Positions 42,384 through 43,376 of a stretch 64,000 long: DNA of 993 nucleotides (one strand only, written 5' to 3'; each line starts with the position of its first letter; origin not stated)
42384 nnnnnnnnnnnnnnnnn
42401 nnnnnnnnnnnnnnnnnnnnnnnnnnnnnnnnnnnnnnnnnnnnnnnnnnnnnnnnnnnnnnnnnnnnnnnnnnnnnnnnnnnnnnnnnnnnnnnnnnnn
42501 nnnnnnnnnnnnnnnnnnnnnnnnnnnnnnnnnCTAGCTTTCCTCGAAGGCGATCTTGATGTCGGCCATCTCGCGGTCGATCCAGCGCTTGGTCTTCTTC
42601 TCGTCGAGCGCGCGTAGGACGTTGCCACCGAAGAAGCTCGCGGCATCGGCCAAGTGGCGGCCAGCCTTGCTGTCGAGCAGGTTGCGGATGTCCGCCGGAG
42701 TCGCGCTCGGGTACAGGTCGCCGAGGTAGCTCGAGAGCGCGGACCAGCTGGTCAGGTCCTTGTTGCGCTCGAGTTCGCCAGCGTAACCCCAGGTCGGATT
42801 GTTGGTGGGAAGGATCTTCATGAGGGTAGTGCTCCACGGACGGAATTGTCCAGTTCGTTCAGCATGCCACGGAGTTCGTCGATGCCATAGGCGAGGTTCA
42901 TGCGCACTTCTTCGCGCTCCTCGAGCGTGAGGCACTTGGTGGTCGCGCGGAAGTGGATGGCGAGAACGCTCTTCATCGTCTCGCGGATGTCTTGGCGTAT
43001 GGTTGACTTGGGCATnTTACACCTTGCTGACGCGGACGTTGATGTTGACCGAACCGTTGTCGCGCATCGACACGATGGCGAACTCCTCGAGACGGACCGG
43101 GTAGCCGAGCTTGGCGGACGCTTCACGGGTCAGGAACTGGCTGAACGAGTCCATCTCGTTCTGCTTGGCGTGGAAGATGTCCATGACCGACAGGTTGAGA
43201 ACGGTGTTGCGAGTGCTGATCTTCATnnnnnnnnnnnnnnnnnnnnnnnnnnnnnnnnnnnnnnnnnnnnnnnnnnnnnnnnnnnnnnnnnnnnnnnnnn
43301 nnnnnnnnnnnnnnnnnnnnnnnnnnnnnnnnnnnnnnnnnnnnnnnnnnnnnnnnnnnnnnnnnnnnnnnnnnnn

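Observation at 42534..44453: Leftward early-type gene islet embedded between terminase and portal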

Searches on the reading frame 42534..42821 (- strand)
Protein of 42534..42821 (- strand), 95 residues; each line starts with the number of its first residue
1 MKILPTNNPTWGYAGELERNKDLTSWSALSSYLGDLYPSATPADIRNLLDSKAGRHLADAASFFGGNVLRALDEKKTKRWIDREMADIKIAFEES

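Call 12: search_protein_families(library=pfam, proteins=[window:42534-42821:-], max_evalue=0.1)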
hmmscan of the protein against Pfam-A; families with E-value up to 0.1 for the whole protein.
window:42534-42821:- (95 aa): 0 families

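Call 14: search_protein_families(library=phrogs, proteins=[window:42534-42821:-], max_evalue=0.1)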
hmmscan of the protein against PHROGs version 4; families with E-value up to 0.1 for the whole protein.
window:42534-42821:- (95 aa): 1 family
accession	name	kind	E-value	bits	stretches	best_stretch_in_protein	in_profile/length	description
phrog_8020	-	unknown function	2.2e-10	41.8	1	1-61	3-66/122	-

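Call 46: search_protein_families(library=padloc, proteins=[window:42534-42821:-], max_evalue=0.1)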
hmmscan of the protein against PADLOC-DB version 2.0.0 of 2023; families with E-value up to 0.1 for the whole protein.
window:42534-42821:- (95 aa): 0 families

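Call 47: search_protein_families(library=ncbifam, proteins=[window:42534-42821:-], max_evalue=0.1)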
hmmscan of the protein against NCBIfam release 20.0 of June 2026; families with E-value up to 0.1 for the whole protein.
window:42534-42821:- (95 aa): 0 families

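Call 48: search_dna_similar(query=window:42534-42821:-, collection=phages, mode=protein, max_rows=25, max_evalue=0.01)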
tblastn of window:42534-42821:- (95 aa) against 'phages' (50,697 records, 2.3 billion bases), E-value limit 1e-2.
Records with a match: 54; places in all: 54; records where one place covers at least 80% of the query: 22.
Best place of each record, by identity: <60% 54.
By first word of the organism name: Pseudomonas 50; Bordetella 3; Sphaerotilus 1.
By host as written in the record: Pseudomonas aeruginosa PAO1 21; Pseudomonas aeruginosa 16; - 4; Pseudomonas aeruginosa PA14 3; Bordetella bronchiseptica ATCC 10580 3; Pseudomonas aeruginosa strain PAO9505 2; Pseudomonas sp. 2; Pseudomonas aeruginosa PAK 1; and 2 more.
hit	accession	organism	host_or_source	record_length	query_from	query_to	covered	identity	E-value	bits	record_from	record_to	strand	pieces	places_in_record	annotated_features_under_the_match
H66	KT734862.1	Pseudomonas phage PAE1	Pseudomonas aeruginosa strain PAO9505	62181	3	89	92%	31.9%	9e-4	42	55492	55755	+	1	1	hypothetical protein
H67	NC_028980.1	Pseudomonas phage PAE1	Pseudomonas aeruginosa strain PAO9505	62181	3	89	92%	31.9%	9e-4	42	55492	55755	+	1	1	hypothetical protein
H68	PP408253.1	Pseudomonas phage vB_Pa-PAC6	Pseudomonas aeruginosa PA14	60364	3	89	92%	30.8%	2e-3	41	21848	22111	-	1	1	hypothetical protein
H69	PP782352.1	Pseudomonas phage BL4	Pseudomonas aeruginosa PAK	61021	3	89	92%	30.8%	2e-3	41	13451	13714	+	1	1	hypothetical protein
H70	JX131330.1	Pseudomonas phage MP1412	Pseudomonas aeruginosa PAO1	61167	3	89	92%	30.8%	2e-3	41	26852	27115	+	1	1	hypothetical protein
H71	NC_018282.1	Pseudomonas phage MP1412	Pseudomonas aeruginosa PAO1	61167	3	89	92%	30.8%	2e-3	41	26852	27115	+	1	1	hypothetical protein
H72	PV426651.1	Pseudomonas phage vB_Pa-PAC9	Pseudomonas aeruginosa PAO1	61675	3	89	92%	30.8%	2e-3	41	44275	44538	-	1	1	structural protein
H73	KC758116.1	Pseudomonas phage LKO4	Pseudomonas aeruginosa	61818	3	89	92%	30.8%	2e-3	41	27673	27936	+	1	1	hypothetical protein | terminator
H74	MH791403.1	Pseudomonas phage PaTs-2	Pseudomonas aeruginosa PAO1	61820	3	89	92%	30.8%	2e-3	41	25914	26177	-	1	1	hypothetical protein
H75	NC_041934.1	Pseudomonas phage LKO4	Pseudomonas aeruginosa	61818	3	89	92%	30.8%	2e-3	41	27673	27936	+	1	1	hypothetical protein | terminator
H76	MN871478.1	Pseudomonas phage PaSt-2_45_61k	Pseudomonas aeruginosa PAO1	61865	3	89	92%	30.8%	2e-3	41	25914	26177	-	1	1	record has no annotation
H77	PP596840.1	Pseudomonas phage WP2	Pseudomonas aeruginosa PAO1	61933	3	89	92%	30.8%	2e-3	41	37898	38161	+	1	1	hypothetical protein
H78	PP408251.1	Pseudomonas phage vB_Pa-PAC4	Pseudomonas aeruginosa PAO1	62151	3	89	92%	30.8%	2e-3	41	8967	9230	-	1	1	hypothetical protein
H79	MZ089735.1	Pseudomonas phage Psa21-HRN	wastewater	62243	3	89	92%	30.8%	2e-3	41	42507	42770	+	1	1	hypothetical protein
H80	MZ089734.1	Pseudomonas phage PSA20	wastewater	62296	3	89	92%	30.8%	2e-3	41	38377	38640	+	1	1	hypothetical protein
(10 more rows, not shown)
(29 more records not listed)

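Call 49: get_annotated_region(hit=H73, flank=5000)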
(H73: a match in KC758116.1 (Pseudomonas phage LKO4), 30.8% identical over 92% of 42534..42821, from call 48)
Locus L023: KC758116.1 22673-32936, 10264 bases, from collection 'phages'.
description: Pseudomonas phage LKO4, complete genome.
organism: Pseudomonas phage LKO4 (NCBI taxid 1308899)
taxonomy: Viruses; Duplodnaviria; Heunggongvirae; Uroviricota; Caudoviricetes; Mesyanzhinovviridae; Rabinowitzvirinae; Yuavirus; Pseudomonas virus LKO4
host: Pseudomonas aeruginosa; source: -; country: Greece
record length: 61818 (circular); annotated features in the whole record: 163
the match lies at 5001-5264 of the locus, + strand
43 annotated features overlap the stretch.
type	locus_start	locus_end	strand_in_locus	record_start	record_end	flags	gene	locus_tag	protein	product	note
CDS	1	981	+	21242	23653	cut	-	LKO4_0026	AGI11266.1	primase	-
CDS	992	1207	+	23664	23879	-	-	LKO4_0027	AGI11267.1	hypothetical protein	-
regulatory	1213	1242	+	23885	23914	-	-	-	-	promoter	-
regulatory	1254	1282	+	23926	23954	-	-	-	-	promoter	-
CDS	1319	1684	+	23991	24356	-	-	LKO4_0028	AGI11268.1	hypothetical protein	-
regulatory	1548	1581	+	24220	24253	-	-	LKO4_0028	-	promoter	CRP binding site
CDS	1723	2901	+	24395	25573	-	-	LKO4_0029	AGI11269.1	hypothetical protein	-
CDS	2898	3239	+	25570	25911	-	-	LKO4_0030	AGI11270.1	hypothetical protein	-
regulatory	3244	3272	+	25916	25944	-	-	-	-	promoter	ihf binding site (-35 and -10)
regulatory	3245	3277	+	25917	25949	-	-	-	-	terminator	-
CDS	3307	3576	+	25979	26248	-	-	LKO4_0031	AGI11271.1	hypothetical protein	-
regulatory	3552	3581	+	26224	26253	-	-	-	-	promoter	-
CDS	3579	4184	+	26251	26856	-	-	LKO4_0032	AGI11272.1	putative pyrophosphatase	-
CDS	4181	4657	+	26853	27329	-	-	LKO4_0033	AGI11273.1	hypothetical protein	-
regulatory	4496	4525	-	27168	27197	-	-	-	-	terminator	-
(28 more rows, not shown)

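Call 110: find_homologous_proteins(query=window:42534-42821:-)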
Query window:42534-42821:- (95 aa): 3 proteins with E <= 0.001 among 5 candidates.
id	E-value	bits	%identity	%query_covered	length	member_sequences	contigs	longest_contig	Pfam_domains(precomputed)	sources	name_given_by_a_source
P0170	9.1e-57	207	100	100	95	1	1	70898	-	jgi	-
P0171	5.6e-43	163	76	100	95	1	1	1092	-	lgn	-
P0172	7.8e-35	137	68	100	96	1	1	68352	-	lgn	-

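Call 111: find_encoding_contigs(protein=P0172, flank=10000, max_places=2)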
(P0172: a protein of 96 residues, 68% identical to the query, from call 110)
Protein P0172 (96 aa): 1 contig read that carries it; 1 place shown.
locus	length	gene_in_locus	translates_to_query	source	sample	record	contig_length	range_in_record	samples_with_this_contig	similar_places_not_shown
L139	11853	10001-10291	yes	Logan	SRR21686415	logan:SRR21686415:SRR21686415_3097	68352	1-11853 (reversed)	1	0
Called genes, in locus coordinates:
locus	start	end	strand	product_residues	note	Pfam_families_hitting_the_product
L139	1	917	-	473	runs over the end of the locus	-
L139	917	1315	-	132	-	-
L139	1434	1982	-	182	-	-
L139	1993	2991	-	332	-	PF04233:Phage_Mu_F (faint)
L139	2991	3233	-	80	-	-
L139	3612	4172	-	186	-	PF20557:DnaT_2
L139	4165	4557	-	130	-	-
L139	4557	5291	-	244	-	-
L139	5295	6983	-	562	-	-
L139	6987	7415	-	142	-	-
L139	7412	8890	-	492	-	PF06074:Portal_Mu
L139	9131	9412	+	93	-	-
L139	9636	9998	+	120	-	-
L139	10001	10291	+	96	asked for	-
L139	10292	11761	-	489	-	PF17289:Terminase_6C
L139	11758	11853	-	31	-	?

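Call 112: find_encoding_contigs(protein=P0171, flank=2000, max_places=2)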
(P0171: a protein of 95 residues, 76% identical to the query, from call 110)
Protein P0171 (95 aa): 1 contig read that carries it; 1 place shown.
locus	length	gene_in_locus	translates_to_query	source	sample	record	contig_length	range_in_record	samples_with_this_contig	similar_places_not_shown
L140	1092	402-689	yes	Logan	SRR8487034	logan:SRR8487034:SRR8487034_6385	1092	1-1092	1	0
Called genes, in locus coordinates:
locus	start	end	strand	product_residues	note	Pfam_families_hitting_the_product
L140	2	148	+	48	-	?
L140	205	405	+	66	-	-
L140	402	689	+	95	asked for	-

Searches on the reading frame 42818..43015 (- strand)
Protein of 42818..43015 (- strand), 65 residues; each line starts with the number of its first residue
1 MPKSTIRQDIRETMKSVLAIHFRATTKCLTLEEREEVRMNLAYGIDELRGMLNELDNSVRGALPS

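Call 12: search_protein_families(library=pfam, proteins=[window:42818-43015:-], max_evalue=0.1)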
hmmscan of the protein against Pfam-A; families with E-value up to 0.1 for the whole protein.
window:42818-43015:- (65 aa): 3 families
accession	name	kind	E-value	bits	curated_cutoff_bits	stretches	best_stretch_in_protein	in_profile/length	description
PF18362.6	THB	-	0.03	14.4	25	1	39-55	17-33/34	Tri-helix bundle domain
PF04965.19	GPW_gp25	-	0.078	13.2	27.2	1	6-59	3-44/96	Baseplate wedge protein gp25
PF23569.1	NBD_SMAX1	-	0.099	12.8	27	1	7-42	57-92/212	SMAX1 nucleotide binding domain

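Call 14: search_protein_families(library=phrogs, proteins=[window:42818-43015:-], max_evalue=0.1)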
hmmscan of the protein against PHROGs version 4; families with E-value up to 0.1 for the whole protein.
window:42818-43015:- (65 aa): 0 families

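Call 46: search_protein_families(library=padloc, proteins=[window:42818-43015:-], max_evalue=0.1)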
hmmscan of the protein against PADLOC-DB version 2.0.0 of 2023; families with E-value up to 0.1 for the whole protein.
window:42818-43015:- (65 aa): 0 families

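Call 47: search_protein_families(library=ncbifam, proteins=[window:42818-43015:-], max_evalue=0.1)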
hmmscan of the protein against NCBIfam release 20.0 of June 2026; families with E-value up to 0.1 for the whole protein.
window:42818-43015:- (65 aa): 1 family
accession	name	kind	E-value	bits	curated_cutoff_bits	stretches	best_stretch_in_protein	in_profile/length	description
NF041457.1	reg_protDegQ_Bacil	equivalog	0.076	13.2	80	0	7-20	17-30/46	degradation enzyme regulation protein DegQ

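Call 64: search_dna_similar(query=window:42818-43015:-, collection=phages, mode=protein, max_rows=10, max_evalue=0.1)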
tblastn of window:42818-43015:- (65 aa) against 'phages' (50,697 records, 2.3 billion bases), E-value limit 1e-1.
No match.

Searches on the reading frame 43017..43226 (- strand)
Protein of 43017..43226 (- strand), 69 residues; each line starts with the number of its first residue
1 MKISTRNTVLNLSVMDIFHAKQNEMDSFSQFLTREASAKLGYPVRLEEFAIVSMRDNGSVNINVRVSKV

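Call 12: search_protein_families(library=pfam, proteins=[window:43017-43226:-], max_evalue=0.1)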
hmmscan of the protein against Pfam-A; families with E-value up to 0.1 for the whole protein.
window:43017-43226:- (69 aa): 0 families

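Call 14: search_protein_families(library=phrogs, proteins=[window:43017-43226:-], max_evalue=0.1)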
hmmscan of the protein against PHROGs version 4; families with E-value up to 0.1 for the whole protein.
window:43017-43226:- (69 aa): 0 families

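Call 46: search_protein_families(library=padloc, proteins=[window:43017-43226:-], max_evalue=0.1)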
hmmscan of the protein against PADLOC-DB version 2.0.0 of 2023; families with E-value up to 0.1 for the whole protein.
window:43017-43226:- (69 aa): 0 families

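Call 47: search_protein_families(library=ncbifam, proteins=[window:43017-43226:-], max_evalue=0.1)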
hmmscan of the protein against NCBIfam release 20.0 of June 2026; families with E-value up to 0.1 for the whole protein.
window:43017-43226:- (69 aa): 0 families

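Call 63: search_dna_similar(query=window:43017-43226:-, collection=phages, mode=protein, max_rows=10, max_evalue=0.1)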
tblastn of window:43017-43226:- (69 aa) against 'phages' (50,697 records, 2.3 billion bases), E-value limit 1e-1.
No match.
